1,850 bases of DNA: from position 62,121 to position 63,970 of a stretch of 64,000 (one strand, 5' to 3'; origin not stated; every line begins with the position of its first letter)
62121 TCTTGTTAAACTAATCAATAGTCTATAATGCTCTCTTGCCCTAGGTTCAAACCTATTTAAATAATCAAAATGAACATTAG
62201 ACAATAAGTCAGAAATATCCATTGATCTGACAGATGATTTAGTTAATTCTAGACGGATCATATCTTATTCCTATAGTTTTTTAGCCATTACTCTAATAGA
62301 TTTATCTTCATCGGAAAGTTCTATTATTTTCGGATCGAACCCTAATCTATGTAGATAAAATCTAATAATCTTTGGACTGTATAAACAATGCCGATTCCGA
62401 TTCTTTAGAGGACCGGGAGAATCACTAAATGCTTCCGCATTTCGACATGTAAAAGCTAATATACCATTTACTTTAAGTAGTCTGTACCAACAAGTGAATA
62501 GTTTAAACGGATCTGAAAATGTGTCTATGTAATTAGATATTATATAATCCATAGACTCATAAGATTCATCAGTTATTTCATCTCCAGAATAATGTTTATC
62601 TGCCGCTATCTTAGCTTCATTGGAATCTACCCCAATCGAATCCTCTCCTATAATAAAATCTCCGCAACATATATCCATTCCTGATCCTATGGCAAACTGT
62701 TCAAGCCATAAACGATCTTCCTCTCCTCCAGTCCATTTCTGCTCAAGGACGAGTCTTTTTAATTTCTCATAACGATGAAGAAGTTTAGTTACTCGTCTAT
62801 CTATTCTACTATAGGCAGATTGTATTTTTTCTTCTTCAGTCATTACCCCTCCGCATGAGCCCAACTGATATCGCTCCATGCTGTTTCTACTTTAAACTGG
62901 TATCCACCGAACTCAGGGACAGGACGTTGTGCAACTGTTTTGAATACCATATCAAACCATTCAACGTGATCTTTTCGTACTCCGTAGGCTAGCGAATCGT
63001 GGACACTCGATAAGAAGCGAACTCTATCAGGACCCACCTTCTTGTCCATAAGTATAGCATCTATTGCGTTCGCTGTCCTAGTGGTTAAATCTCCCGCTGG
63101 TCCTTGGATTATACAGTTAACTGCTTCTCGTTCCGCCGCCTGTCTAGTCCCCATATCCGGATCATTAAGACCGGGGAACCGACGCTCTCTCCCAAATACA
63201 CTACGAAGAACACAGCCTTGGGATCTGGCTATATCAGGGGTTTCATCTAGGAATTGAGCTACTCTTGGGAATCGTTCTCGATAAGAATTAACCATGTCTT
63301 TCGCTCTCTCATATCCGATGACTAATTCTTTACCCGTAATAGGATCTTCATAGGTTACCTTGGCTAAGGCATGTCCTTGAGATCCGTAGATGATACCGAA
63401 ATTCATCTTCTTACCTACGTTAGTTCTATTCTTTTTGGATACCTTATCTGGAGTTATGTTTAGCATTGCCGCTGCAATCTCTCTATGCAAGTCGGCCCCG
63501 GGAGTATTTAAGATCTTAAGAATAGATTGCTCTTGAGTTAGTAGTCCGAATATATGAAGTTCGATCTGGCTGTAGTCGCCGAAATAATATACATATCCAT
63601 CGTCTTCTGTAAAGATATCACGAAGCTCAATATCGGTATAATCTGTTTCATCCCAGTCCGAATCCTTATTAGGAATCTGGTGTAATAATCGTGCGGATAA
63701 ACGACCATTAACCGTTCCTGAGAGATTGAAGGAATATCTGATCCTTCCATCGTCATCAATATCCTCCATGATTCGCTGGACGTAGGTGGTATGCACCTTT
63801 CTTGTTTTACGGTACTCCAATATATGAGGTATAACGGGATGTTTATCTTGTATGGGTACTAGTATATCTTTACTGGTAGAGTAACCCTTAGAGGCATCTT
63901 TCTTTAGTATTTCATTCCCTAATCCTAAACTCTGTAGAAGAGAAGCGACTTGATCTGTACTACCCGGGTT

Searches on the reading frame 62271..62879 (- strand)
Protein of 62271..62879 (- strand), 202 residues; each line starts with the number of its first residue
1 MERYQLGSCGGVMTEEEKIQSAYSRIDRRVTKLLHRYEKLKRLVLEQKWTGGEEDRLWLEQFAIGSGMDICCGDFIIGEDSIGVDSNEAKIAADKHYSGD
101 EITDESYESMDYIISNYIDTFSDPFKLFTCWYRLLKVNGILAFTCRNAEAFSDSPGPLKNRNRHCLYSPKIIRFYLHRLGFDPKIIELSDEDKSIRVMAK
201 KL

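Call 16: search_protein_families(library=pfam, proteins=[window:62271-62879:-], max_evalue=0.01)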
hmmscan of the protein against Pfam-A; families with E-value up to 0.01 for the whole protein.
window:62271-62879:- (202 aa): 1 family
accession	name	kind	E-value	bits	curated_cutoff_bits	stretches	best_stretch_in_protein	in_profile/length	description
PF13489.12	Methyltransf_23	-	0.0034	17.6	27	1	80-182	46-160/164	Methyltransferase domain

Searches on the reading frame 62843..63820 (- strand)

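Call 16: search_protein_families(library=pfam, proteins=[window:62843-63820:-], max_evalue=0.01)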
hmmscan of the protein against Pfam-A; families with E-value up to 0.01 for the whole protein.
window:62843-63820:- (325 aa): 1 family
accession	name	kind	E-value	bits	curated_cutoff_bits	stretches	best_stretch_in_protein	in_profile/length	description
PF00476.26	DNA_pol_A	-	2.5e-54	185.1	34.3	1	1-296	80-356/381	DNA polymerase family A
